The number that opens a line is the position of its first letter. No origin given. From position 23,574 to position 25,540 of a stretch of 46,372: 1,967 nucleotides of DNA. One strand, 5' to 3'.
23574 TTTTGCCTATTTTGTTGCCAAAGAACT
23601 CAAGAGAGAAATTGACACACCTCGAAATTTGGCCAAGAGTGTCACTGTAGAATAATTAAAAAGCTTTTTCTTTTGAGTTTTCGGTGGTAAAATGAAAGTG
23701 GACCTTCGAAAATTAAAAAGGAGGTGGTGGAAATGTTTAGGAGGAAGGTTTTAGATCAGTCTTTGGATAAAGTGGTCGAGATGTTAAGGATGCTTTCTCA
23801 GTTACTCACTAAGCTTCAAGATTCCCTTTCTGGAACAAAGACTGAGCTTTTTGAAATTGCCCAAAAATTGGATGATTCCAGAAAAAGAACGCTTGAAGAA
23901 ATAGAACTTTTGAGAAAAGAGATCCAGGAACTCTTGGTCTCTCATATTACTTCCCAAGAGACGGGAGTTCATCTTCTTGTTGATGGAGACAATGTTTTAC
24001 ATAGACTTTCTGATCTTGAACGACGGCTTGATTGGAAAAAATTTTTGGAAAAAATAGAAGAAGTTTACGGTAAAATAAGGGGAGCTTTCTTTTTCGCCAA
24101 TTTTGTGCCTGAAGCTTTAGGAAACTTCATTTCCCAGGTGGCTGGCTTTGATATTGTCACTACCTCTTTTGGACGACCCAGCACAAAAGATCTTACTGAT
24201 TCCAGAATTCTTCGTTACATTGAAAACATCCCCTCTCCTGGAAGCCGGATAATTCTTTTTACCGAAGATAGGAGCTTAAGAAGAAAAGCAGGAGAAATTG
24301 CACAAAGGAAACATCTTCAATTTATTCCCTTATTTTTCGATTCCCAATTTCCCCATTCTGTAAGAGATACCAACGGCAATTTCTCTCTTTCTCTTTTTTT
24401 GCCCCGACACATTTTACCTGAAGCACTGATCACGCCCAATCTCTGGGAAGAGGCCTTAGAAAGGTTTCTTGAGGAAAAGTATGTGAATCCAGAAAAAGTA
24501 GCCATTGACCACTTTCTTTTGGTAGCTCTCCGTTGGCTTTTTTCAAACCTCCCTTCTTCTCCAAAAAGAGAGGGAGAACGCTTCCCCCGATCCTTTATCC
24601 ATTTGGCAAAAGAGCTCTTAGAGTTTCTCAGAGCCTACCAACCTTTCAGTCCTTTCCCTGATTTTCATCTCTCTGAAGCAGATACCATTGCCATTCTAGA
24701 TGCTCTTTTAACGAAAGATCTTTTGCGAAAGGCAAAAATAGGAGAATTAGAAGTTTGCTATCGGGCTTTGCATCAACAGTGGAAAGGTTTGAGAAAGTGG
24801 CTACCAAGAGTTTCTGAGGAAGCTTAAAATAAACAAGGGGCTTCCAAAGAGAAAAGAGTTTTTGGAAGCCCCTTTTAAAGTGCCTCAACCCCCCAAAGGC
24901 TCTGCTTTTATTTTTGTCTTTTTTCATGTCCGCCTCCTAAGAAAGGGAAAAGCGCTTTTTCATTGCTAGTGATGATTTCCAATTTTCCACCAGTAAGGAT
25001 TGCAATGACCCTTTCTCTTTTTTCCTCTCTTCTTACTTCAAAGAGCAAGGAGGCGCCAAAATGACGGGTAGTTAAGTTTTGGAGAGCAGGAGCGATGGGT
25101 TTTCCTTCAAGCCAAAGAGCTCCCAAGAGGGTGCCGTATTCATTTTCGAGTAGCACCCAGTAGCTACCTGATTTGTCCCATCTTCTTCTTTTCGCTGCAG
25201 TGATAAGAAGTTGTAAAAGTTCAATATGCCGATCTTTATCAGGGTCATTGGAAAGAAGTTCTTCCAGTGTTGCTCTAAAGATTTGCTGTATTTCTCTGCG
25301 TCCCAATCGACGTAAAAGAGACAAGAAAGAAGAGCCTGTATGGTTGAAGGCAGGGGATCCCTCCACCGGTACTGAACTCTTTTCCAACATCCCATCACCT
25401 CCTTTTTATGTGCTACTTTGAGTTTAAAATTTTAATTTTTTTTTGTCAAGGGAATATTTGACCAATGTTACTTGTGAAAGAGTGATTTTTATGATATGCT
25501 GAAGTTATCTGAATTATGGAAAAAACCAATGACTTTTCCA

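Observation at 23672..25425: Compositionally foreign two-gene convergent cassette between glmS and the oxidoreductase genes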

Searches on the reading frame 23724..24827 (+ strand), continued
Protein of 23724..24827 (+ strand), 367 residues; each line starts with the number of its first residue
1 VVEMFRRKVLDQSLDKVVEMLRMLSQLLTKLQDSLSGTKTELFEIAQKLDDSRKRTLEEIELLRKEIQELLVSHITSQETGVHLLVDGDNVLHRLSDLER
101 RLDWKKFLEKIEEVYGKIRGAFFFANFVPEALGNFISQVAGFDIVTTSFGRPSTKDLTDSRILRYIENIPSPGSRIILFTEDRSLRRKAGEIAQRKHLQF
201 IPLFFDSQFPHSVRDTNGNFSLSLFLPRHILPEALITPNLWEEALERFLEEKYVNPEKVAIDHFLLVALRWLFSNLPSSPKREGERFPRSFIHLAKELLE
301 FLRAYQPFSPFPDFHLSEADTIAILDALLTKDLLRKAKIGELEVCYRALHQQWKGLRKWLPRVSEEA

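Call 81: search_protein_families(library=pfam, proteins=[P0011, P0010, P0008, P0009, P0007, P0012], max_evalue=0.5)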
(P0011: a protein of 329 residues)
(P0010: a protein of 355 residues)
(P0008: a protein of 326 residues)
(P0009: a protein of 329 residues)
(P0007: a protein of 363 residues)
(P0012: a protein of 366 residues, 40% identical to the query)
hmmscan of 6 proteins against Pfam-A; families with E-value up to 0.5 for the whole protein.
P0011 (329 aa): 3 families
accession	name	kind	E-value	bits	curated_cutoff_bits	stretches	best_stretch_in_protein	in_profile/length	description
PF01936.24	NYN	-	9e-06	26.7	24.2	1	41-157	2-118/145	NYN domain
PF00345.26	PapD_N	-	0.017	15.6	23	1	180-226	45-92/126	Pili and flagellar-assembly chaperone, PapD N-terminal domain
PF13638.12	PIN_4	-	0.14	12.9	21.9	1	112-147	84-120/132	PIN domain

P0010 (355 aa): 13 families
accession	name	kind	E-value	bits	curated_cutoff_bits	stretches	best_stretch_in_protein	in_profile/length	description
PF18595.6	Nuf2_DHR10-like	-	0.0089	16.5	28.4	1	20-61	18-59/117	Nuf2, DHR10-like domain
PF14662.11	KASH_CCD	-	0.013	16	43.3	1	24-79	4-59/191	Coiled-coil region of CCDC155 or KASH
PF06103.16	DUF948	-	0.024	15.2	37.2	1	3-61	29-87/89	Bacterial protein of unknown function (DUF948)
PF06156.18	YabA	-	0.036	15.1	30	1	25-81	5-61/103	Initiation control protein YabA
PF09763.15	Sec3_CC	-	0.037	14.3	27.1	1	19-73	12-66/133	Exocyst complex component Sec3, coiled-coil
PF24406.1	nSTAND_NTPase4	-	0.064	13.8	27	1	303-337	17-51/58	Novel STAND NTPase 4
PF04012.17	PspA_IM30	-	0.071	13.1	33.9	1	24-73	87-136/220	PspA/IM30 family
PF15397.11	DUF4618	-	0.076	12.9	34.9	1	29-87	173-233/258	Domain of unknown function (DUF4618)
PF05667.16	CCDC22_CC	-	0.15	11.6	39.2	1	28-79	212-263/477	CCDC22 protein coiled-coil region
PF17675.6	APG6_N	-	0.17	12.7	45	1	25-81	41-99/132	Apg6 coiled-coil region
PF25762.1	HAUS1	-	0.18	12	40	0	15-78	129-192/236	HAUS augmin-like complex subunit 1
PF22825.2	HpiC1-like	-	0.23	12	27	1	163-229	90-161/174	HpiC1 cyclase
PF06005.17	ZapB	-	0.38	11.7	31.5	0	15-60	5-50/71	Cell division protein ZapB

P0008 (326 aa): 3 families
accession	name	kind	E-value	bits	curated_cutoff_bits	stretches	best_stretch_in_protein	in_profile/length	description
PF21689.3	TorS_sensor_domain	-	0.031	14.2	27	1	9-52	227-270/275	Sensor protein TorS, sensor domain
PF23568.1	ARM_LIN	-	0.12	12.1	27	1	4-79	23-94/230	E3 ubiquitin-protein ligase LIN-like, ARM repeat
PF04210.18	MtrG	-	0.38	11.1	27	0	15-46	8-39/64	Tetrahydromethanopterin S-methyltransferase, subunit G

P0009 (329 aa): 8 families
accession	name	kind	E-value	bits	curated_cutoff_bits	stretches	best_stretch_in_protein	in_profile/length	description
PF15711.10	ILEI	-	0.0031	18.4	27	1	136-169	27-63/90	Interleukin-like EMT inducer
PF21662.3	WipA_N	-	0.011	16.6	27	1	4-54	52-102/105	WipA, alpha-helical hairpin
PF18052.6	Rx_N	-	0.027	15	27.7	1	7-62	27-84/93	Rx N-terminal domain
PF21109.2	Stonustoxin_helical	-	0.09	13.3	27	1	21-64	3-46/96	Stonustoxin helical domain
PF23130.1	IcmW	-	0.11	13.1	27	1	11-58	16-59/144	IcmW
PF14638.11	FNIP_C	-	0.11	12.5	25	1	9-44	109-143/189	Folliculin-interacting protein C-terminus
PF10310.14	DUF5427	-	0.14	11.5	25.1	1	6-56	158-208/461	Family of unknown function (DUF5427)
PF01496.24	V_ATPase_I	-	0.15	10.4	30.7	1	5-68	239-298/815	V-type ATPase 116kDa subunit family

P0007 (363 aa): 9 families
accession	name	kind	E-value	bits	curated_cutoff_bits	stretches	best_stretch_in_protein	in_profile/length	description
PF25366.1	RUFY4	-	0.015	16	27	1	12-78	12-77/90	RUFY4-like domain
PF04803.17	Cor1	-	0.07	13.9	32.1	1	3-68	6-71/132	Cor1/Xlr/Xmr conserved region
PF20277.3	CTD11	-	0.1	13.5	27.7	1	16-59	53-96/138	C-terminal domain 11 of the ABC-three component (ABC-3C) systems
PF04108.17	ATG17_like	-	0.13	12.1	43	1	13-75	112-185/355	Autophagy protein ATG17-like domain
PF02646.22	RmuC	-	0.15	11.5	26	1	14-79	2-67/291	RmuC family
PF08941.15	USP8_interact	-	0.18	12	25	0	32-85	1-54/179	USP8 interacting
PF01544.23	CorA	-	0.18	11.5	27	1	11-73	94-155/292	CorA-like Mg2+ transporter protein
PF01031.25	Dynamin_M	-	0.18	11.4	28.5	1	12-71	198-259/287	Dynamin central region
PF06428.16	Sec2p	-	0.23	11.9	28.5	1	34-76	42-84/92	GDP/GTP exchange factor Sec2p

P0012 (366 aa): 1 family
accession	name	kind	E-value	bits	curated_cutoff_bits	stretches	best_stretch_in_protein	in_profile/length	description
PF12210.13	Hrs_helical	-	0.11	13.4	30.6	1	22-74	33-84/95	Hepatocyte growth factor-regulated tyrosine kinase substrate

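Call 83: find_related_loci(query=A7, collection=metagenome_contigs, flank=8000)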
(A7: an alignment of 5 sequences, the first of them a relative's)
Query A7 (364 aa) in metagenome_contigs; peptide patterns used: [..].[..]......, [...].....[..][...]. (x = any residue, [..] = any of these).
116 stretches matched a pattern, but none encodes a relative of the query by tblastn (E <= 1e-3).

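Call 89: search_dna_similar(query=P0001, collection=phages, mode=protein, max_evalue=0.01, max_rows=10)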
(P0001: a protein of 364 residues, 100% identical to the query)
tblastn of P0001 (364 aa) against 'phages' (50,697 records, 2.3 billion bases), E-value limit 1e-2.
No match.

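Call 91: search_dna_similar(query=P0001, collection=plasmids, mode=protein, max_evalue=0.01, max_rows=10)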
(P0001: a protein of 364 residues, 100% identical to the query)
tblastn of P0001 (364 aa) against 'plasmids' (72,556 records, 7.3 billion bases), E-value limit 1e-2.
No match.

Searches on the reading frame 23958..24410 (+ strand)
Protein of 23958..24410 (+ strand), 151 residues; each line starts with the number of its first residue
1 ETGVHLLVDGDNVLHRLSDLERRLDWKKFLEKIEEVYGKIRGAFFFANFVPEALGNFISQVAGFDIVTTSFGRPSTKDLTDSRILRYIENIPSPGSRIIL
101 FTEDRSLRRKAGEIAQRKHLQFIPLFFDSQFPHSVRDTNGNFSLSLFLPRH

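Call 80: search_solved_structures(query=A6, max_evalue=10, show_alignments=4)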
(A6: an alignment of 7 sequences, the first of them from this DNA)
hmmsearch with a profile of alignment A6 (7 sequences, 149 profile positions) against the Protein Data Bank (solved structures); distinct sequences matched with E-value up to 10: 9.
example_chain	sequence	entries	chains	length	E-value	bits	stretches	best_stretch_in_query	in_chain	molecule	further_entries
9y59_A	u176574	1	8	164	0.041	17.2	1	76-114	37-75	CSD20f3B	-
6vgb_A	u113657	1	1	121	0.047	17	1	90-133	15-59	De novo designed protein RO2_20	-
5lil_A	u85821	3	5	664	0.18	15.1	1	81-122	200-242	Macrolide export ATP-binding/permease protein MacB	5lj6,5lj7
7caw_A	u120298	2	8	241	0.25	14.7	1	49-114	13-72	3-oxoacyl-ACP reductase FabG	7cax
6nrp_A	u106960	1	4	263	0.31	14.3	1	49-114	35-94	3-oxoacyl-ACP reductase FabG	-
2l69_A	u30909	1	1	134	0.48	13.7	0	57-127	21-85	Rossmann 2x3 fold protein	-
6vg7_A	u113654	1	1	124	0.53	13.6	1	90-133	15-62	De novo designed protein RO2_25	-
2kpo_A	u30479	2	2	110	0.71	13.2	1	96-141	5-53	rossmann 2x2 fold protein | De novo designed rossmann 2x2 fold protein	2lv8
5obw_A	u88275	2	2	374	1.2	12.5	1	57-123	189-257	Chaperone protein DnaK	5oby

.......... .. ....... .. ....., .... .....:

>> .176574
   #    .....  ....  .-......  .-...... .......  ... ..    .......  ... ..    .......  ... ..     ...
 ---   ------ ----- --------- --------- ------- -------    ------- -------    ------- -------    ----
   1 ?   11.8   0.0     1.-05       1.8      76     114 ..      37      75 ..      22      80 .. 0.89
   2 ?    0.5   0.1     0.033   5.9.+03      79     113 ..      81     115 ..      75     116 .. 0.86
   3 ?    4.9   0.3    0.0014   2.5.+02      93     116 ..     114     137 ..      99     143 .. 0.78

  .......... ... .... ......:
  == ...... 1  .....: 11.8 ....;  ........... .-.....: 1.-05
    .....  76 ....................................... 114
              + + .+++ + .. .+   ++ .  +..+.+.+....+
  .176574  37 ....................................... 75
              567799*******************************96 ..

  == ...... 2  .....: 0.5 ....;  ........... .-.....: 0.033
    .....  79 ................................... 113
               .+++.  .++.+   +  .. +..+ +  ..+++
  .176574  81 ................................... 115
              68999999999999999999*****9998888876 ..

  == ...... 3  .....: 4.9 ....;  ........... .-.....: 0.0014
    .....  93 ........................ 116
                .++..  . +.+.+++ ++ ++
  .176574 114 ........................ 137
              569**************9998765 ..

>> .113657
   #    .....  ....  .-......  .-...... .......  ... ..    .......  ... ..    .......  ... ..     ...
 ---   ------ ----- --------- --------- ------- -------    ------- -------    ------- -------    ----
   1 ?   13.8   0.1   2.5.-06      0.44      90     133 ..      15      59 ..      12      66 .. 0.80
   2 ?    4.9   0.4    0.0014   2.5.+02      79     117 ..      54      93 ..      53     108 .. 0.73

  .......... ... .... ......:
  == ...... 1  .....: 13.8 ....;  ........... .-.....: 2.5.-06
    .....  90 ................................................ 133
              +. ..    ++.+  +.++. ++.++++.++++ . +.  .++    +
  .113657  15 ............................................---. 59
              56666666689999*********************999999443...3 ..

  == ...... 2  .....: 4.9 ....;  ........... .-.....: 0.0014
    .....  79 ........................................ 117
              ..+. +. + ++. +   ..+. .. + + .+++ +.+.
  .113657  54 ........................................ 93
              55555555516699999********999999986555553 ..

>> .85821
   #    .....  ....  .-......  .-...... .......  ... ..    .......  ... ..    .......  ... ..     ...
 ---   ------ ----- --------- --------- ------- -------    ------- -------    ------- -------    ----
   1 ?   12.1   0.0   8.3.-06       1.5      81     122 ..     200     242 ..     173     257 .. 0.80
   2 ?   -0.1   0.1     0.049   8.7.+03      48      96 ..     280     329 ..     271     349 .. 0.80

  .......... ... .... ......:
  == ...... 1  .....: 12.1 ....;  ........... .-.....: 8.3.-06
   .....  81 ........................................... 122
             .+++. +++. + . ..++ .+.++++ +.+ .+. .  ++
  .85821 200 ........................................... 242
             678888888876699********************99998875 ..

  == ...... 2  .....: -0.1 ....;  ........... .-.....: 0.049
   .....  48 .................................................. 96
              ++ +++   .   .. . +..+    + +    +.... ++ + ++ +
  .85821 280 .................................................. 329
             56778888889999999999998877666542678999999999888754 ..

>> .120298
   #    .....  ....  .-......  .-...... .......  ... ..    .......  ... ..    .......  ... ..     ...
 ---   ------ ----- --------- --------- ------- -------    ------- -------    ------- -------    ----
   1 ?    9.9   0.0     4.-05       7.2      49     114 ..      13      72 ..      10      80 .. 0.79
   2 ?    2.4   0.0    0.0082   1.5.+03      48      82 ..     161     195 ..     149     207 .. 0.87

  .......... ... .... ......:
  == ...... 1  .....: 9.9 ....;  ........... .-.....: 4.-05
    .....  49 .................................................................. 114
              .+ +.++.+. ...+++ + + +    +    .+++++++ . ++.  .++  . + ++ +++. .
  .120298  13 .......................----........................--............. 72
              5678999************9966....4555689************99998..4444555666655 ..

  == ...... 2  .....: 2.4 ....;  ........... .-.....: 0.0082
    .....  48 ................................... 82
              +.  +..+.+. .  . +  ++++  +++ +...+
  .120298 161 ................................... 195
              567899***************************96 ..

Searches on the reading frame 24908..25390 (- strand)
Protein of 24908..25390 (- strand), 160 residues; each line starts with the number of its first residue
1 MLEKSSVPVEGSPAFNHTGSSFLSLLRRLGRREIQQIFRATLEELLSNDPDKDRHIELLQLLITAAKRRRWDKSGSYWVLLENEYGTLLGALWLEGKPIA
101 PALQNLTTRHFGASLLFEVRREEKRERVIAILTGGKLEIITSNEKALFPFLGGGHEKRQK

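Call 4: search_protein_families(library=pfam, proteins=[window:24908-25390:-], max_evalue=1)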
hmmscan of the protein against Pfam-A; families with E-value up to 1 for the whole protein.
window:24908-25390:- (160 aa): 1 family
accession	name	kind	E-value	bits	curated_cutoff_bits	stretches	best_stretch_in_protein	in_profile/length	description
PF15009.12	STING_LBD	-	0.095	12.5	27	1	28-61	125-158/182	STING ligand-binding domain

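Call 5: search_protein_families(library=ncbifam, proteins=[window:24908-25390:-], max_evalue=1)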
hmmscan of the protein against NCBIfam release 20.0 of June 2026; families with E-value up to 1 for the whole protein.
window:24908-25390:- (160 aa): 0 families

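Call 6: search_protein_families(library=padloc, proteins=[window:24908-25390:-], max_evalue=1)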
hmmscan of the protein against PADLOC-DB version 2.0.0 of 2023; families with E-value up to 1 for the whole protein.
window:24908-25390:- (160 aa): 0 families

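Call 9: find_homologous_proteins(query=window:24908-25390:-)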
Query window:24908-25390:- (160 aa): 3 proteins with E <= 0.001 among 166 candidates.
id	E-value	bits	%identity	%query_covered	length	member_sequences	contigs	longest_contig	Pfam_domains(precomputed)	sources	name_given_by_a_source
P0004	8.5e-99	346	100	100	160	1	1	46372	-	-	-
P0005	4.6e-84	298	87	99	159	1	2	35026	-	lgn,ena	-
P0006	5.6e-39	152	53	95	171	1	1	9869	-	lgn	-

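Call 17: search_solved_structures(query=A2, max_evalue=10, show_alignments=2)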
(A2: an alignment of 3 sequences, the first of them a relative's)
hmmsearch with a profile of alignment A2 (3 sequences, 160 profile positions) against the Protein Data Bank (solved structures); distinct sequences matched with E-value up to 10: 0.

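Call 30: predict_structure(alignment_id=A2)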
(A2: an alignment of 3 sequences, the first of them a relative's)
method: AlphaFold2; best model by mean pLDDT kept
length: 160 residues; sequences in the alignment: 3
mean_pLDDT: 53.4   pTM: 0.49
mean pLDDT of the five models: 53.4, 48.4, 43.9, 43.6, 40.1
residues with pLDDT >= 90: 0; 70-90: 34; 50-70: 48; < 50: 78
segments of 3 or more residues with pLDDT < 50: 1-17, 72-77, 82-114, 118-125, 133-137, 153-160
pLDDT, mean of each block of 10 residues (from residue 1): 26 45 71 79 75 71 66 49 44 42 43 44 51 50 58 40
secondary structure, 60 per line:
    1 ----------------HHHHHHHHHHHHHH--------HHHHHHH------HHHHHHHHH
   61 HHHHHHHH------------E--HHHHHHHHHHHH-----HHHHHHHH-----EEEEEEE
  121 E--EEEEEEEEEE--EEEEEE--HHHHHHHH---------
elements in order: H17-30 H39-45 H52-68 H84-95 H101-108 E114-121 E124-133 E136-141 H144-151

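Call 37: fold_search(model_id=the predicted structure, library=pdb)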
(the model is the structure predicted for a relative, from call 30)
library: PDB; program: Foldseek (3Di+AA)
matches with E <= 10: 32; with E <= 0.001: 0
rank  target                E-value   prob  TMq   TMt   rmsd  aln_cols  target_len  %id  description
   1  2oq1_A                1.2e+00  0.10  0.22  0.15  12.9       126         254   13  Tandem SH2 domains of ZAP-70 with 19-mer zeta1 peptide (released 2007-03-06)
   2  1x4p_MODEL_1_A        3.8e+00  0.07  0.21  0.37   5.8        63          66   19  Solution structure of SURP domain in SFRS14 protei (released 2005-11-14)
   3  2r6t_A                4.3e+00  0.04  0.18  0.17  10.4        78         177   13  Structure of a R132K variant PduO-type ATP:co(I)rrinoid adenosyltransferase from Lactobacillus reuteri complexed with  (released 2007-12-18)
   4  6s7o_C                4.3e+00  0.03  0.16  0.26  14.1        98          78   15  Cryo-EM structure of human oligosaccharyltransferase complex OST-A (released 2019-12-18)
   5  6swa_P                4.3e+00  0.02  0.14  0.12  15.3        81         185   12  Mus musculus brain neocortex ribosome 60S bound to Ebp1 (released 2020-09-30)
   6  7vrc_A                6.1e+00  0.04  0.17  0.24  14.4        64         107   22  Structure of the Yeast SNF11/SNF2 complex (released 2022-05-25)
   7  3dla_A                6.1e+00  0.03  0.14  0.04   8.9        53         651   13  X-ray crystal structure of glutamine-dependent NAD+ synthetase from Mycobacterium tuberculosis bound to NaAD+ and DON (released 2009-03-10)
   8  6umr_B                6.1e+00  0.02  0.14  0.07  11.2        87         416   14  Structure of DUF89 - D291A mutant (released 2020-07-29)
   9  2ijc_A                6.4e+00  0.06  0.23  0.24   6.6        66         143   23  Structure of a Conserved Protein of Unknown Function PA0269 from Pseudomonas aeruginosa (released 2006-12-26)
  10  2cqn_MODEL_1_A        6.4e+00  0.04  0.16  0.26   7.4        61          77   13  Solution structure of the FF domain of human Formin-binding protein 3 (released 2005-11-20)
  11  2r50_B                6.4e+00  0.03  0.20  0.22  11.0        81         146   20  The crystal structure of nonsymbiotic corn hemoglobin 1 (released 2007-09-18)
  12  4tl8_D                6.4e+00  0.01  0.14  0.11  10.2        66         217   17  Crystal structure of N-terminal C1 domain of KaiC (released 2015-07-01)
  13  6h6p_B                6.8e+00  0.07  0.22  0.29   4.7        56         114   20  UbiJ-SCP2 Ubiquinone synthesis protein (released 2019-02-13)
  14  7b0u_0                6.8e+00  0.01  0.19  0.13  14.5       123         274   15  Stressosome complex from Listeria innocua (released 2021-12-01)
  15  1nek_C                7.2e+00  0.01  0.13  0.15  17.1        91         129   12  Complex II (Succinate Dehydrogenase) From E. Coli with ubiquinone bound (released 2003-02-25)
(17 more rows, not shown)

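Call 67: search_protein_families(library=phrogs, proteins=[P0004, P0006], max_evalue=0.1)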
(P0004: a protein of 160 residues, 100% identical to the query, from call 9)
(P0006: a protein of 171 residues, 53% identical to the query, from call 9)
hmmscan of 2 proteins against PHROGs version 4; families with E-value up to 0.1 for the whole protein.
P0004 (160 aa): 0 families

P0006 (171 aa): 0 families

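Call 90: search_dna_similar(query=P0004, collection=phages, mode=protein, max_evalue=0.01, max_rows=10)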
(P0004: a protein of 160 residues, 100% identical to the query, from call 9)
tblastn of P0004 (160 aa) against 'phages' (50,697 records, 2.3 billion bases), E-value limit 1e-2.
No match.

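Call 92: search_dna_similar(query=P0004, collection=plasmids, mode=protein, max_evalue=0.01, max_rows=10)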
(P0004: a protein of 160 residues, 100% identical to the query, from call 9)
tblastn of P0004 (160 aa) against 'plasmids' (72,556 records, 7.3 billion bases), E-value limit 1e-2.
No match.

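Call 98: search_protein_families(library=pfam, alignment_id=A4, max_evalue=1)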
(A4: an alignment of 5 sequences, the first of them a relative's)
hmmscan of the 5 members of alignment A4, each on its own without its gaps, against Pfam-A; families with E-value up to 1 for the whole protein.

A. member 1, P0004 (160 aa): 1 family
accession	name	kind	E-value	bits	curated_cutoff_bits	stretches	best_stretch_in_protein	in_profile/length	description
PF15009.12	STING_LBD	-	0.095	12.5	27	1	28-61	125-158/182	STING ligand-binding domain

B. families by the number of members that match (of 5 scanned): 1 family
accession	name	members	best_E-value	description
PF15009.12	STING_LBD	1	0.095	STING ligand-binding domain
